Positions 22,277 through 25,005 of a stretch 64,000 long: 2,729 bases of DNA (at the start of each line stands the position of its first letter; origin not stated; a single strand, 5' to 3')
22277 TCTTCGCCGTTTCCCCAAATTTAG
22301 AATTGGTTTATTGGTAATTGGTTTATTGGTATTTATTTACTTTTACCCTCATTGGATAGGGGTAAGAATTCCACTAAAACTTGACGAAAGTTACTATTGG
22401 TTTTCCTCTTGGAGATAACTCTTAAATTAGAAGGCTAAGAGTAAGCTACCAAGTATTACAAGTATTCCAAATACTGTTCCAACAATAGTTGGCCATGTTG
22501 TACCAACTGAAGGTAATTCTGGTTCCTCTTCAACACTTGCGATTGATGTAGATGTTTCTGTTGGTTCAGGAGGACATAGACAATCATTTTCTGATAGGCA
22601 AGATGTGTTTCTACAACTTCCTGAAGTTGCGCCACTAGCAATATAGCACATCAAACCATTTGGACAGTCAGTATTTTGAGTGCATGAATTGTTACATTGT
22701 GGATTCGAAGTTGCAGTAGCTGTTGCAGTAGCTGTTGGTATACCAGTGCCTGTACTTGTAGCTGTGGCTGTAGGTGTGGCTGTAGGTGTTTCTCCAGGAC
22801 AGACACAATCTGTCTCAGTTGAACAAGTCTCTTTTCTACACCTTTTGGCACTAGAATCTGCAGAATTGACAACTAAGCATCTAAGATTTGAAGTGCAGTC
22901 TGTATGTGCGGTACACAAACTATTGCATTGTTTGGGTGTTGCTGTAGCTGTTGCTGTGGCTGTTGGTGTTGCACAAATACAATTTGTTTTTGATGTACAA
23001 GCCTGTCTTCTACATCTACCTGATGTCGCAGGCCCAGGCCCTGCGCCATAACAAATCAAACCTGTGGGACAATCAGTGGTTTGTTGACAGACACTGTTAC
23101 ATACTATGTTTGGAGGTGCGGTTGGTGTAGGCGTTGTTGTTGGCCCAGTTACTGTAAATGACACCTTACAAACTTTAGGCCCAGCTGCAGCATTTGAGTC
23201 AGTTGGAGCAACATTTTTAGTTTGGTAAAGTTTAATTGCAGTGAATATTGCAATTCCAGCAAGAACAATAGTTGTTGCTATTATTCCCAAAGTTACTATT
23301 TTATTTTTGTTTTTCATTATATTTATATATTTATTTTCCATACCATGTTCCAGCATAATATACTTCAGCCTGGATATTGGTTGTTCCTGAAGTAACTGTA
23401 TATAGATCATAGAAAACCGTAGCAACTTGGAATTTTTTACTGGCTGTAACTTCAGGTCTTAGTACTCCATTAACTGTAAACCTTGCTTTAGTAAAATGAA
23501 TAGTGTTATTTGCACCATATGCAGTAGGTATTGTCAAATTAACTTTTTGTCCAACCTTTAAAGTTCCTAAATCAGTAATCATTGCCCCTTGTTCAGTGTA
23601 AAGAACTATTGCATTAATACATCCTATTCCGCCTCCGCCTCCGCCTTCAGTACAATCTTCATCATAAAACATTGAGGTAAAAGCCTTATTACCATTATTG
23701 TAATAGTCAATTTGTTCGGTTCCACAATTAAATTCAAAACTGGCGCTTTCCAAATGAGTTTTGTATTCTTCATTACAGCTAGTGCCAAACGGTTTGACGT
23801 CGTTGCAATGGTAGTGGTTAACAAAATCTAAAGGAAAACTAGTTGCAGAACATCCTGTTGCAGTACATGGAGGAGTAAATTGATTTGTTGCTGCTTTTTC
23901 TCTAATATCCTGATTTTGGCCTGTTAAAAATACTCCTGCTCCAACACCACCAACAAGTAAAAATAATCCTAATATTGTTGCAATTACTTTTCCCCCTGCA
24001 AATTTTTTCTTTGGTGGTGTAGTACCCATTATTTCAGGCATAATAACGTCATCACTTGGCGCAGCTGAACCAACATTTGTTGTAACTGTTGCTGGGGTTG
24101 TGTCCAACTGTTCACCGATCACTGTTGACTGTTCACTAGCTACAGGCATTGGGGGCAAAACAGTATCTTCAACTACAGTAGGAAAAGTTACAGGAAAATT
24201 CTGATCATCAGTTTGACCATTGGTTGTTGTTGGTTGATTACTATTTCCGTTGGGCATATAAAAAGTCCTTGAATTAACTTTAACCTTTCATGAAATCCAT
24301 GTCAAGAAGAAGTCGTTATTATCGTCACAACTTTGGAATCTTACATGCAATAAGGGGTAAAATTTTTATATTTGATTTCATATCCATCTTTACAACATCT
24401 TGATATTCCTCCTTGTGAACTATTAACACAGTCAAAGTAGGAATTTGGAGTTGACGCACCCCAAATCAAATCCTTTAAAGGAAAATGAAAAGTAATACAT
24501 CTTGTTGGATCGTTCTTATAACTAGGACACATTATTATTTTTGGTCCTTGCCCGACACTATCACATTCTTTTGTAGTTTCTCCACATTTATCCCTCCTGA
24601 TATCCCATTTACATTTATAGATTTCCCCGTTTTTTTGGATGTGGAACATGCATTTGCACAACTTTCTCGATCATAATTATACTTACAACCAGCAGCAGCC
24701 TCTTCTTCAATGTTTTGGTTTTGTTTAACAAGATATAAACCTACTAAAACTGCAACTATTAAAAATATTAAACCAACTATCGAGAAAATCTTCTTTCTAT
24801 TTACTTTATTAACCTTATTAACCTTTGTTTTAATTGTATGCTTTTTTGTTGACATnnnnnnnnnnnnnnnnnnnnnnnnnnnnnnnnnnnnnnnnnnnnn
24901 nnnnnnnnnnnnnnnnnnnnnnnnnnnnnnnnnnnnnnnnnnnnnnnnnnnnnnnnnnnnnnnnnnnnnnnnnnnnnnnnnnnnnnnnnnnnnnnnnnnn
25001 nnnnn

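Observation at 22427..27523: pilN-pilO operon extended by a sortase-signal surface protein and three Cys-rich proteins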

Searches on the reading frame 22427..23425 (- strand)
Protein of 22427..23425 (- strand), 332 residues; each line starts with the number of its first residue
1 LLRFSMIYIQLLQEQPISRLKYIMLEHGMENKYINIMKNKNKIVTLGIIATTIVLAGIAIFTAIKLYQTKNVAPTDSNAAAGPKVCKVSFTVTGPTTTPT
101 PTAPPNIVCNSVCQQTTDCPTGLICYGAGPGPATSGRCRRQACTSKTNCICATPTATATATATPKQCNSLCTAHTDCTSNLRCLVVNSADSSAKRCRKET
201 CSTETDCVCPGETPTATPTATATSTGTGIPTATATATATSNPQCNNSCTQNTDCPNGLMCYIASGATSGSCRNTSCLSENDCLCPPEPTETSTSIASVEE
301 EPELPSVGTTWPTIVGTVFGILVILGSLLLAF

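Call 3: search_protein_families(library=pfam, proteins=[window:22427-23425:-], max_evalue=1)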
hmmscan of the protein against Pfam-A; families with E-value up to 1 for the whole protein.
window:22427-23425:- (332 aa): 2 families
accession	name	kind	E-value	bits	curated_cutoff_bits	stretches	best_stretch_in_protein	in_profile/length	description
PF20556.3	DUF6768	-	0.022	14.9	27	1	23-72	23-71/123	Family of unknown function (DUF6768)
PF09716.15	ETRAMP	-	0.27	11.7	29.1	1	32-71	47-80/81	Malarial early transcribed membrane protein (ETRAMP)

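Call 4: search_protein_families(library=ncbifam, proteins=[window:22427-23425:-], max_evalue=1)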
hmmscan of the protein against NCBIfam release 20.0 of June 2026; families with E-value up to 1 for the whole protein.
window:22427-23425:- (332 aa): 1 family
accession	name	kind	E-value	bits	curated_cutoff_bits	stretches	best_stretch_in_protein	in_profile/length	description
NF045849.1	ICE_MMCAP2_0565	equivalog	0.13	12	40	0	36-71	9-45/80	Mbov_0395 family pilin-like conjugal transfer protein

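Call 57: search_protein_representatives(protein=window:22427-23341:-)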
Query: 304 residues. Proteins with E-value up to 0.001 (for the whole library): 344; up to 1e-10: 128; up to 1e-30: 13. The best 150 are listed.
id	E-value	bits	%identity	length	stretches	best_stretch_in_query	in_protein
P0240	8.3e-192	652.5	100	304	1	1-304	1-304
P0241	2.6e-88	312.7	60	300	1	9-304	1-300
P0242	2.2e-79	283.4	79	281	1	1-208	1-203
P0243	4.5e-59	216.7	60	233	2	202-304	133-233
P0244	1.9e-54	201.6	57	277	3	173-303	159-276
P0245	5.8e-47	177.0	48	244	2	130-303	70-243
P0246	8.0e-47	176.5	42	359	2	9-246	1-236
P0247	7.1e-45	170.1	53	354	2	138-303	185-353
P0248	1.2e-44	169.4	47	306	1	12-303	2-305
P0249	1.2e-36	143.1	49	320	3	199-304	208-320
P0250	1.6e-35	139.5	45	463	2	150-303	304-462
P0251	5.5e-33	131.1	50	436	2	172-304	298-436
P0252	9.5e-33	130.3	52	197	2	181-303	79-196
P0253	2.2e-28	116.0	62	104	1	197-303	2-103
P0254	2.6e-28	115.8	46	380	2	184-303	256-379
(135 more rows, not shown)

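Call 72: search_solved_structures(query=window:22427-23341:-, max_evalue=10)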
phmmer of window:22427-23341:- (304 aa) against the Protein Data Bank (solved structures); distinct sequences matched with E-value up to 10: 2.
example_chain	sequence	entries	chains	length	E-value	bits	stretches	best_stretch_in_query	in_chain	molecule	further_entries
9wml_A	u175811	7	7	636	0.6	12.8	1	13-62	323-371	Sodium-dependent proline transporter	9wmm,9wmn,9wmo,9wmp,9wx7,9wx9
9r9z_Aa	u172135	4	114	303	2.4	10.8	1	183-227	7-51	Genome polyprotein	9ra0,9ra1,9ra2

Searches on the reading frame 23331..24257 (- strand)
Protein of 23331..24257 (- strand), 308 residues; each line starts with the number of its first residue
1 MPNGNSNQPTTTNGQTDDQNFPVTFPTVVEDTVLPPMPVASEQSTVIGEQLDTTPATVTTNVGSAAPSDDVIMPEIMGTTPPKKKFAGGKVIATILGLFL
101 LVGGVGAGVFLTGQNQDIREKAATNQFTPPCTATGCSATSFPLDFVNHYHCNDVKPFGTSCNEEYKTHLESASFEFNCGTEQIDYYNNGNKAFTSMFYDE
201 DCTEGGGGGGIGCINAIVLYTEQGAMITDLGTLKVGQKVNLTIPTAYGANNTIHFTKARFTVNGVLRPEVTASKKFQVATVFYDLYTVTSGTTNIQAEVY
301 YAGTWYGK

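Call 3: search_protein_families(library=pfam, proteins=[window:23331-24257:-], max_evalue=1)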
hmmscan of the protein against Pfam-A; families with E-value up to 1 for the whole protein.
window:23331-24257:- (308 aa): 0 families

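Call 4: search_protein_families(library=ncbifam, proteins=[window:23331-24257:-], max_evalue=1)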
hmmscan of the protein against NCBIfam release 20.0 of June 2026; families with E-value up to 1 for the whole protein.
window:23331-24257:- (308 aa): 2 families
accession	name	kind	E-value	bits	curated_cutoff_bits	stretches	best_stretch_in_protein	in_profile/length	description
TIGR02052.1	MerP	equivalog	0.014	15.9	92.55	1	228-291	14-76/92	mercury resistance system periplasmic binding protein MerP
NF033761.1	gliding_GltJ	equivalog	0.098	11.7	450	1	36-132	320-414/671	adventurous gliding motility protein GltJ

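Call 22: find_homologous_proteins(query=window:23331-24257:-, max_evalue=0.001)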
Query window:23331-24257:- (308 aa): 119 proteins with E <= 0.001 among 1491 candidates.
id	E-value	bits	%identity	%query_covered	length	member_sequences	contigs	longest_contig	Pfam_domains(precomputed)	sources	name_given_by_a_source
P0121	5.1e-205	698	100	100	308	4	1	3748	-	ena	-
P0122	1.2e-114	401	65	100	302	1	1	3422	-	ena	-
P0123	9.0e-98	346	60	100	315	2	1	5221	-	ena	-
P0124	2.8e-81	291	50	100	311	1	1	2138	-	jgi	-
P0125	2.7e-78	282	49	99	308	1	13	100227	-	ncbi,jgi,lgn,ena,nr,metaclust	ncbi:MAG TPA: hypothetical protein VI795_02915 [Patescibacteria group bacterium]|nr:hypothetical pro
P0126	5.8e-67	244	45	99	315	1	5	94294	-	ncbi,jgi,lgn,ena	-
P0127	4.2e-65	238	47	100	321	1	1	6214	-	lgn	-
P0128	9.7e-53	198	41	95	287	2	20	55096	-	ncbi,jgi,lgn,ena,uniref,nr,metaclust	ncbi:hypothetical protein A2130_02695 [Candidatus Woesebacteria bacterium GWC2_33_12]|uniref:Unchara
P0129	7.0e-49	185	43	100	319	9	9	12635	-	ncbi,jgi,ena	-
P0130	2.5e-44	170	41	99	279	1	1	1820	-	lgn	-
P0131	8.0e-41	159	68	40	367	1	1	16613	-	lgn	-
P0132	1.1e-40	158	60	37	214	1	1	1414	-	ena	-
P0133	3.1e-39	153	37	94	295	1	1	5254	-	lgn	-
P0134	4.5e-38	150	37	91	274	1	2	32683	-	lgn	-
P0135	2.8e-32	131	58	40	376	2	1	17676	-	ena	-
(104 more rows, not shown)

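Call 55: predict_structure(alignment_id=A2)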
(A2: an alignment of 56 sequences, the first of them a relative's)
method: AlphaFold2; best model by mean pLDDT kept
length: 308 residues; sequences in the alignment: 56
mean_pLDDT: 61.0   pTM: 0.39
mean pLDDT of the five models: 61.0, 60.1, 59.3, 59.1, 57.8
residues with pLDDT >= 90: 66; 70-90: 28; 50-70: 87; < 50: 127
segments of 3 or more residues with pLDDT < 50: 1-4, 6-8, 12-17, 19-21, 44-47, 49-52, 59-65, 69-72, 76-78, 121-182, 194-210
pLDDT, mean of each block of 10 residues (from residue 1): 47 44 51 60 48 53 46 49 54 56 54 53 43 45 36 37 39 41 53 48 43 73 91 93 90 93 96 90 96 89 86
secondary structure, 60 per line:
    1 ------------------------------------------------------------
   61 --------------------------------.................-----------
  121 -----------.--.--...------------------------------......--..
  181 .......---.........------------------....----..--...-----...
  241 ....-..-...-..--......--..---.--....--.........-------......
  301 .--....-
elements in order: H93-109 E171-176 E179-187 E191-199 E218-221 E238-244 E257-262 E273-276 E279-287 E295-301 E304-307

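Call 59: fold_search(model_id=the predicted structure, library=pdb)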
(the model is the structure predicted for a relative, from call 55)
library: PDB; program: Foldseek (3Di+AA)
matches with E <= 10: 751; with E <= 0.001: 0
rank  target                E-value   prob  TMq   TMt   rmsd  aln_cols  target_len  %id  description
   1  6jhg                  5.7e-02  0.97  0.18  0.09   4.7        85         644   14  Crystal structure of apo Pullulanase from Paenibacillus barengoltzii in space group P212121 (released 2019-03-06)
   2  6jeq_A                6.7e-02  0.94  0.18  0.09   5.0        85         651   14  Crystal structure of Pullulanase from Paenibacillus barengoltzii complex with beta-cyclodextrin (released 2019-02-20)
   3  6jfj_A                7.1e-02  0.94  0.17  0.09   5.0        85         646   14  Crystal structure of Pullulanase from Paenibacillus barengoltzii complex with maltohexaose and alpha-cyclodextrin (released 2019-02-20)
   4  5t7a_A                7.5e-02  0.72  0.16  0.37  10.3       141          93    7  Crystal structure of Br derivative BhCBM56 (released 2017-08-23)
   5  6jhh_A                1.1e-01  0.92  0.18  0.09   4.7        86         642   14  Crystal structure of mutant D350A of Pullulanase from Paenibacillus barengoltzii complexed with maltotriose (released 2019-03-06)
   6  6jhf                  1.2e-01  0.90  0.18  0.09   5.0        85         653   14  Crystal structure of apo Pullulanase from Paenibacillus barengoltzii (released 2019-03-06)
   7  1osy_B                1.3e-01  0.96  0.18  0.42   3.7        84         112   15  Crystal structure of FIP-Fve fungal immunomodulatory protein (released 2003-11-04)
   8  6jfx_A                1.3e-01  0.89  0.17  0.09   4.9        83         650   14  Crystal structure of Pullulanase from Paenibacillus barengoltzii complex with maltopentaose (released 2019-02-20)
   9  6jhi_A                1.5e-01  0.87  0.17  0.09   4.9        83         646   14  Crystal structure of mutant D470A of Pullulanase from Paenibacillus barengoltzii complexed with maltotetraose (released 2019-03-06)
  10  5m63_H                2.0e-01  0.41  0.18  0.23  12.2       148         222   11  Crystal structure of group B Streptococcus type III DP2 oligosaccharide bound to Fab NVS-1-19-5 (released 2017-05-03)
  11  1osy_A                2.1e-01  0.94  0.18  0.42   3.5        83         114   17  Crystal structure of FIP-Fve fungal immunomodulatory protein (released 2003-11-04)
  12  9f2d_H                2.2e-01  0.66  0.19  0.28   7.3       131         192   11  KIR2DL1 bound to RIFIN RBK21 (released 2025-04-09)
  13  9cq8_B                2.4e-01  0.41  0.18  0.23  11.9       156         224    8  Dimeric 9C2 gamma delta TCR extracellular domain bound by Fab 2 (released 2025-01-15)
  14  7quz_DDD              2.5e-01  0.25  0.15  0.21  14.4       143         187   10  Crystal structure of the SeMet octameric C-terminal Big_2-CBM56 domains from Paenibacillus illinoisensis (Bacillus c (released 2023-02-01)
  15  2oxg_C                2.6e-01  0.92  0.17  0.46   5.9        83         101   17  The SoxYZ Complex of Paracoccus pantotrophus (released 2007-05-22)
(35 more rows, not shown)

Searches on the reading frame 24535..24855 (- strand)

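Call 3: search_protein_families(library=pfam, proteins=[window:24535-24855:-], max_evalue=1)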
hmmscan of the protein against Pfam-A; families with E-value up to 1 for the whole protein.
window:24535-24855:- (106 aa): 5 families
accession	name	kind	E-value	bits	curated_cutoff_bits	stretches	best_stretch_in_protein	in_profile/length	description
PF07666.16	MpPF26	-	0.016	15.7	37.2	1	5-42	33-74/75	M penetrans paralogue family 26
PF00003.28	7tm_3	-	0.11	12.6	33.5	1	14-73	109-161/251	7 transmembrane sweet-taste receptor of 3 GCPR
PF01534.23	Frizzled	-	0.13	11.9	22.3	1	8-70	216-278/322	Frizzled/Smoothened family membrane region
PF13520.12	AA_permease_2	-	0.14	11.5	27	1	23-86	146-195/427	Amino acid permease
PF12669.12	FeoB_associated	-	0.37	11.5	27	1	26-71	4-37/44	FeoB-associated Cys-rich membrane protein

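Call 4: search_protein_families(library=ncbifam, proteins=[window:24535-24855:-], max_evalue=1)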
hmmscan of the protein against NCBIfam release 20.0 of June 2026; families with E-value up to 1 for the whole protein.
window:24535-24855:- (106 aa): 7 families
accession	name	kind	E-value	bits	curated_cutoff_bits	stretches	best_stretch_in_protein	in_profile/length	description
TIGR04117.1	Syntroph_Cxxx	paralog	3.7e-05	23.7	50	1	3-74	7-74/98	Cys-Xaa-Xaa-Xaa repeat radical SAM target protein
NF046001.1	SecDF_plasm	equivalog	0.00047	18.3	500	1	3-49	522-568/878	protein translocase subunit SecDF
NF042931.1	SAG1386_EF1546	equivalog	0.00071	19.7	80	1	8-77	16-85/158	SAG1386/EF1546 family surface-associated protein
NF038246.1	bile_salt_MFS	equivalog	0.013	14.4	400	1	11-64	154-207/408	conjugated bile salt MFS transporter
NF040945.1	CCC_membrane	equivalog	0.015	15.6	65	1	13-45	49-81/99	CCC motif membrane protein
NF009730.0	PRK13254.1-4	equivalog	0.035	14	310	1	14-50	21-56/165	cytochrome c maturation protein CcmE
NF049980.1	SfMCT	equivalog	0.099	11.3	320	1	16-55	151-190/378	L-lactate MFS transporter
